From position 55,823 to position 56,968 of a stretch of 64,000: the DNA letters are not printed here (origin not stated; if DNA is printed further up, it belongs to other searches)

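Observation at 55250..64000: Tightly coupled operon of at least 8.7 kb: beta-propeller, barrel-sandwich/KOW protein, giant modular exoprotein and four unassignable membrane proteins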

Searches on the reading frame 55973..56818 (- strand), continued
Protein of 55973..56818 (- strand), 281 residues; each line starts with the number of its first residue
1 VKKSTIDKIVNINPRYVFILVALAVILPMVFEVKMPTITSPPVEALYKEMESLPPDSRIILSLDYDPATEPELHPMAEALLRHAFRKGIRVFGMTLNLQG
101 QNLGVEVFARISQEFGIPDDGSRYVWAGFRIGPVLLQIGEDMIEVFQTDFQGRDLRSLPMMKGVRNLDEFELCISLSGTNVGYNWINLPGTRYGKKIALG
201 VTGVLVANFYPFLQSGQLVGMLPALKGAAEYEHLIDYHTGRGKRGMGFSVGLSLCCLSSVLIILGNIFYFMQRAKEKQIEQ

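Call 54: search_protein_families(library=pfam, proteins=[L001:2994-6827:+, L001:9973-13803:+, L060:6542-9340:+, L060:11621-14455:+, L086:1833-5681:-], max_evalue=1)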
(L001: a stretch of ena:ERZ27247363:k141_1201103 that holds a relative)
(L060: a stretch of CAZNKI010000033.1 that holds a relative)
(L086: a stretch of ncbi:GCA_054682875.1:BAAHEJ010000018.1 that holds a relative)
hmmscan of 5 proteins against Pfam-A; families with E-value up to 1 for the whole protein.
L001:2994-6827:+ (1277 aa): 1 family
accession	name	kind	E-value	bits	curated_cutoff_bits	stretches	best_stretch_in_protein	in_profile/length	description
PF20539.3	DUF6754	-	1.6e-116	388.4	27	1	1019-1266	4-252/257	Domain of unknown function (DUF6754)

L001:9973-13803:+ (1276 aa): 1 family
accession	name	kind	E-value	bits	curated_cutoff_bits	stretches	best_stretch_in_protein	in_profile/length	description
PF20539.3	DUF6754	-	2.2e-114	381.4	27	1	1018-1264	4-251/257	Domain of unknown function (DUF6754)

L060:6542-9340:+ (932 aa): 5 families
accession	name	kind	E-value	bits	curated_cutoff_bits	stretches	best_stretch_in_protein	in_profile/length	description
PF20539.3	DUF6754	-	4.1e-119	396.9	27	1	675-929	3-257/257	Domain of unknown function (DUF6754)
PF00041.27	fn3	-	0.00033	21.2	25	0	165-207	33-72/84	Fibronectin type III domain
PF09755.14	DUF2046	-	0.0052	16.4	24.7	1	382-519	119-255/305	Uncharacterized conserved protein H4 (DUF2046)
PF10179.15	NDNF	-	0.04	14.4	27.3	1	162-210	67-115/127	Neuron-derived neurotrophic factor, first Fn(III) domain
PF23160.2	Spectrin_1st_PEPL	-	0.29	12.2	27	1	568-631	3-64/93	Periplakin spectrin-like repeat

L060:11621-14455:+ (944 aa): 2 families
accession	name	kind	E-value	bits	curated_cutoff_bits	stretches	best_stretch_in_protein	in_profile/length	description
PF20539.3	DUF6754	-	2.1e-115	384.7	27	1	686-940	2-256/257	Domain of unknown function (DUF6754)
PF17088.10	YCF90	-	0.01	15.9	27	1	80-154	149-219/332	Uncharacterised protein family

L086:1833-5681:- (1282 aa): 0 families

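Call 63: predict_structure(alignment_id=A6)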
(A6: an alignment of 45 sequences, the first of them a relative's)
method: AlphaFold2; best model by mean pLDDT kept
length: 385 residues; sequences in the alignment: 45
mean_pLDDT: 70.1   pTM: 0.41
mean pLDDT of the five models: 70.1, 68.3, 67.2, 66.2, 65.3
residues with pLDDT >= 90: 96; 70-90: 124; 50-70: 55; < 50: 110
segments of 3 or more residues with pLDDT < 50: 12-21, 154-163, 256-270, 272-276, 279-312, 314-346
pLDDT, mean of each block of 10 residues (from residue 1): 54 45 69 88 93 91 96 96 96 97 94 96 77 81 74 49 55 69 69 70 85 83 87 92 90 59 45 48 31 33 38 46 41 36 54 79 84 78 55
secondary structure, 60 per line:
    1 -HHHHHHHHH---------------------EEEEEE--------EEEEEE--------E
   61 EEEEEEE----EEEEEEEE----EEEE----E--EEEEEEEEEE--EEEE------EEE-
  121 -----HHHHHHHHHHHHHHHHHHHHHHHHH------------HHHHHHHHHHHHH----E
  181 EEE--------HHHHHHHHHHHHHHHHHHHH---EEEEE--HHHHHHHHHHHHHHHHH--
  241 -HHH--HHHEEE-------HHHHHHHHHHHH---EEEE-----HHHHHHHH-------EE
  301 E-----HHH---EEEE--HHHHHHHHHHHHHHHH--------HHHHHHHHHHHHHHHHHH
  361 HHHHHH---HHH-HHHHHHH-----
elements in order: H2-10 E32-37 E46-51 E60-67 E72-79 E84-87 E95-104 E107-110 E117-119 H126-150 H163-175 E180-183 H192-211 E215-219 H222-238 E250-252 H260-271 E275-278 H284-291 E299-301 E313-316 H319-334 H343-366 H374-380
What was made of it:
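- AlphaFold2 gave a poor model (pLDDT 30-50) for the most conserved half of the DUF6754 domain (call 63), so its fold is unknown.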

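Call 69: fold_search(model_id=the predicted structure, library=pdb)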
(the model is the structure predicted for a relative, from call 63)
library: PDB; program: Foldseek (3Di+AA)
matches with E <= 10: 1791; with E <= 0.001: 165
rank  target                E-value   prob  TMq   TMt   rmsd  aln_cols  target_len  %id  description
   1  1wis_MODEL_1_A        1.0e-06  1.00  0.24  0.66   6.7       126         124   20  Solution structure of the fifth FNIII domain from human KIAA1514 protein (released 2005-07-19)
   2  1uey_MODEL_1_A        2.5e-06  1.00  0.22  0.60   7.7       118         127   25  Solution Structure of The First Fibronectin Type III Domain of Human KIAA0343 protein (released 2003-11-22)
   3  1x4z_MODEL_1_A        3.2e-06  1.00  0.23  0.64   8.6       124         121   17  Solution structure of the 2nd fibronectin type III domain from mouse biregional cell adhesion molecule-related (released 2005-11-15)
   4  8bxr                  6.3e-06  1.00  0.24  0.30   2.4       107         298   22  Titin FnIII-domain I109-I111 (I/A4-A/A6) from the MIR region (released 2023-02-15)
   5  6ygn_A                7.0e-06  1.00  0.21  0.15  19.6       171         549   16  Titin kinase and its flanking domains (released 2021-04-07)
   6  2ee3_MODEL_1_A        1.2e-05  1.00  0.20  0.63   7.6       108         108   13  Solution structures of the fn3 domain of human collagen alpha-1(XX) chain (released 2007-08-21)
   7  2nzi_A                1.4e-05  1.00  0.20  0.26   3.6       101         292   24  Crystal structure of domains A168-A170 from titin (released 2007-02-13)
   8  6pol_E                3.3e-05  1.00  0.20  0.70   3.6       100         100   20  Crystal structure of the human NELL1 EGF1-3-Robo3 FN1 complex (released 2020-05-06)
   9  4o00_B                4.6e-05  1.00  0.22  0.74   2.8       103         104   21  Crystal structure of the Titin A-band domain A3 (released 2014-12-24)
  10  4u3h                  4.6e-05  1.00  0.21  0.74   9.4       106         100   28  Crystal structure of FN3con (released 2015-02-11)
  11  1x5g_MODEL_1_A        4.9e-05  1.00  0.22  0.67  10.7       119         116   21  The solution structure of the second fibronectin type III domain of human Neogenin (released 2005-11-15)
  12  5l2h_D                6.1e-05  1.00  0.21  0.72   3.5       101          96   20  Crystal Structure of W26A mutant of anti-EGFR Centyrin P54AR4-83v2 (released 2016-11-02)
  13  5kf4_A                6.8e-05  1.00  0.22  0.78   8.1       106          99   20  Crystal structure of FN3 domain (Residues P368-P466) of Human collagen XX (released 2016-07-06)
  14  1uem_MODEL_1_A        7.2e-05  1.00  0.21  0.62   7.1       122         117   20  Solution Structure of the First Fibronectin Type III domain of human KIAA1568 Protein (released 2003-11-19)
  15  7t87_C                7.7e-05  1.00  0.21  0.77   3.6       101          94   18  CRYSTAL STRUCTURE OF LEUKOCIDIN AB/CENTYRIN S17/FAB 214F COMPLEX (released 2023-01-11)
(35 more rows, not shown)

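Call 72: search_protein_families(library=pfam, alignment_id=A7, max_evalue=0.00001)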
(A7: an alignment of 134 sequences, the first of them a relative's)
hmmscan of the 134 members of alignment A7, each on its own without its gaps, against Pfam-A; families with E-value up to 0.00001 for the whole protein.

A. member 1, L003:11708-12550:+ (280 aa): 1 family
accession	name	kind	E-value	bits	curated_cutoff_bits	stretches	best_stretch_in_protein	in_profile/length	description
PF01261.30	AP_endonuc_2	-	1.2e-28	100.9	31.1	1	22-246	4-230/249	Xylose isomerase-like TIM barrel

B. families by the number of members that match (of 134 scanned): 115 families (the first 25 are shown)
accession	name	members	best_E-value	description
PF01875.22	Memo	27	1.4e-43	Memo-like protein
PF02606.20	LpxK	4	5.4e-84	Tetraacyldisaccharide-1-P 4'-kinase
PF00583.31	Acetyltransf_1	4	1.5e-22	Acetyltransferase (GNAT) family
PF13508.13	Acetyltransf_7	4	2.6e-16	Acetyltransferase (GNAT) domain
PF01266.30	DAO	3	4.6e-75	FAD dependent oxidoreductase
PF00160.26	Pro_isomerase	3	9.8e-46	Cyclophilin type peptidyl-prolyl cis-trans isomerase/CLD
PF01261.30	AP_endonuc_2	3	2.2e-34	Xylose isomerase-like TIM barrel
PF13673.13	Acetyltransf_10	3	1.2e-13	Acetyltransferase (GNAT) domain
PF00890.30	FAD_binding_2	3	7.4e-13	FAD binding domain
PF00437.27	T2SSE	2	1.7e-147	Type II/IV secretion system protein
PF00209.24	SNF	2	6.4e-69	Sodium:neurotransmitter symporter family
PF00158.32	Sigma54_activat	2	5.9e-65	Sigma-54 interaction domain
PF07992.20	Pyr_redox_2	2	5.6e-53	Pyridine nucleotide-disulphide oxidoreductase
PF01663.27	Phosphodiest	2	1.9e-40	Type I phosphodiesterase / nucleotide pyrophosphatase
PF00072.30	Response_reg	2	7.6e-30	Response regulator receiver domain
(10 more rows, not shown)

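Call 74: search_protein_families(library=pfam, alignment_id=A8, max_evalue=0.00001)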
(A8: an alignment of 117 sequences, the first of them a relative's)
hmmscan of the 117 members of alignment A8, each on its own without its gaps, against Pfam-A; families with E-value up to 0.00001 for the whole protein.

A. member 1, L003:6469-7008:+ (179 aa): 2 families
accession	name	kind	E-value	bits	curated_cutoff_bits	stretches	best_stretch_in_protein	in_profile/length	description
PF01202.28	SKI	-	3.2e-47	161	22.1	1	18-169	1-154/159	Shikimate kinase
PF13238.12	AAA_18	-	7.2e-09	36.6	29.4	1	12-123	1-112/128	AAA domain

B. families by the number of members that match (of 117 scanned): 101 families (the first 25 are shown)
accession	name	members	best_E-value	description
PF04280.21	Tim44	3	1.2e-23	Tim44-like domain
PF07494.17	Reg_prop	3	3.1e-12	Two component regulator propeller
PF02660.20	G3P_acyltransf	2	3.8e-49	Glycerol-3-phosphate acyltransferase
PF00441.29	Acyl-CoA_dh_1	2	1.2e-38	Acyl-CoA dehydrogenase, C-terminal domain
PF02771.21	Acyl-CoA_dh_N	2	3.7e-34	Acyl-CoA dehydrogenase, N-terminal domain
PF01738.24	DLH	2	2.2e-29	Dienelactone hydrolase family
PF08028.16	Acyl-CoA_dh_2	2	1.6e-19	Acyl-CoA dehydrogenase, C-terminal domain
PF13472.12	Lipase_GDSL_2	2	4.5e-15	GDSL-like Lipase/Acylhydrolase family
PF00657.28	Lipase_GDSL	2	2e-11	GDSL-like Lipase/Acylhydrolase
PF22701.2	Mala_s_1-like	2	1.7e-08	Mal s 1 allergenic protein-like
PF00037.32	Fer4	2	1.9e-06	4Fe-4S binding domain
PF14903.11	WG_beta_rep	1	1.9e-100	WG containing repeat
PF02504.20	FA_synthesis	1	2.7e-91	Fatty acid synthesis protein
PF00926.24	DHBP_synthase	1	1.7e-89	3,4-dihydroxy-2-butanone 4-phosphate synthase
PF00925.25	GTP_cyclohydro2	1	1e-75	GTP cyclohydrolase II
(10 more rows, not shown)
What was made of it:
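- Tried and rejected: Nothing recurs upstream (call 74).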

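Call 84: search_protein_families(library=padloc, proteins=[window:55973-56818:-, L019:4809-6647:+, L019:7872-9242:+, L001:2994-6827:+], max_evalue=0.001)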
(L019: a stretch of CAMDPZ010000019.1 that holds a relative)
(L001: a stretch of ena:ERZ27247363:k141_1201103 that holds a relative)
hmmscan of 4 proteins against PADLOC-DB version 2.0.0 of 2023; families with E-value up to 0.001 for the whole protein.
window:55973-56818:- (281 aa): 0 families

L019:4809-6647:+ (612 aa): 0 families

L019:7872-9242:+ (456 aa): 0 families

L001:2994-6827:+ (1277 aa): 0 families

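Call 88: search_protein_representatives(alignment_id=A1)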
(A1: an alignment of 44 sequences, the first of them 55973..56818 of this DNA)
Query: 44 sequences, 275 profile positions. Proteins with E-value up to 0.001 (for the whole library): 5366; up to 1e-10: 4124; up to 1e-30: 1420. The best 150 are listed.
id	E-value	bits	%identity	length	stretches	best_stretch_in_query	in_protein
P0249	5.0e-111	386.5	-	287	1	5-273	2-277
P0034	2.2e-110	384.4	-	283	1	1-274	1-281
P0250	3.1e-110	383.9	-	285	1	1-274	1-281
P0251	6.0e-110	383.0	-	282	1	1-272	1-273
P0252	1.9e-107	374.8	-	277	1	1-274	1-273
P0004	2.4e-107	374.4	-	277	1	1-274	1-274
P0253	5.1e-106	370.1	-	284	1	1-273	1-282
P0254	4.6e-105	366.9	-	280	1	1-271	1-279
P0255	3.4e-104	364.1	-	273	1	1-272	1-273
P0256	5.9e-104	363.3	-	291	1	2-272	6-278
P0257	5.8e-103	360.1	-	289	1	1-273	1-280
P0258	3.2e-102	357.6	-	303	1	2-274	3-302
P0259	1.5e-101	355.4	-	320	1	2-272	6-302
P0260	1.8e-100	351.9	-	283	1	3-272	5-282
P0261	2.7e-100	351.3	-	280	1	1-274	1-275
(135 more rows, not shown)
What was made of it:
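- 55973..56818 (-): m281: an N-terminal transmembrane helix, a ~200-aa Rossmann-like alpha/beta domain predicted to be periplasmic, and a C-terminal transmembrane helix. Core subunit. The family has 4124 50%-identity clusters at E<=1e-10 (call 88).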

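Call 90: search_protein_families(library=pfam, proteins=[L019:11753-13000:+, L085:3578-4816:+], max_evalue=0.0001)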
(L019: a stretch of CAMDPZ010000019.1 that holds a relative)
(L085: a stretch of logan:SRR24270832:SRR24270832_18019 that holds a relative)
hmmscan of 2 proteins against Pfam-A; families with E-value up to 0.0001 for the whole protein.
L019:11753-13000:+ (415 aa): 1 family
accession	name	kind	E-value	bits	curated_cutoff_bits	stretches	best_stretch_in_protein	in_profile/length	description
PF01875.22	Memo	-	3.6e-37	128.5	27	1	122-412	2-268/269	Memo-like protein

L085:3578-4816:+ (412 aa): 1 family
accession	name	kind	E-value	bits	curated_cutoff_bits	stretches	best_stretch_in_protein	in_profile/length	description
PF01875.22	Memo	-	5e-40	137.8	27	1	120-409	2-268/269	Memo-like protein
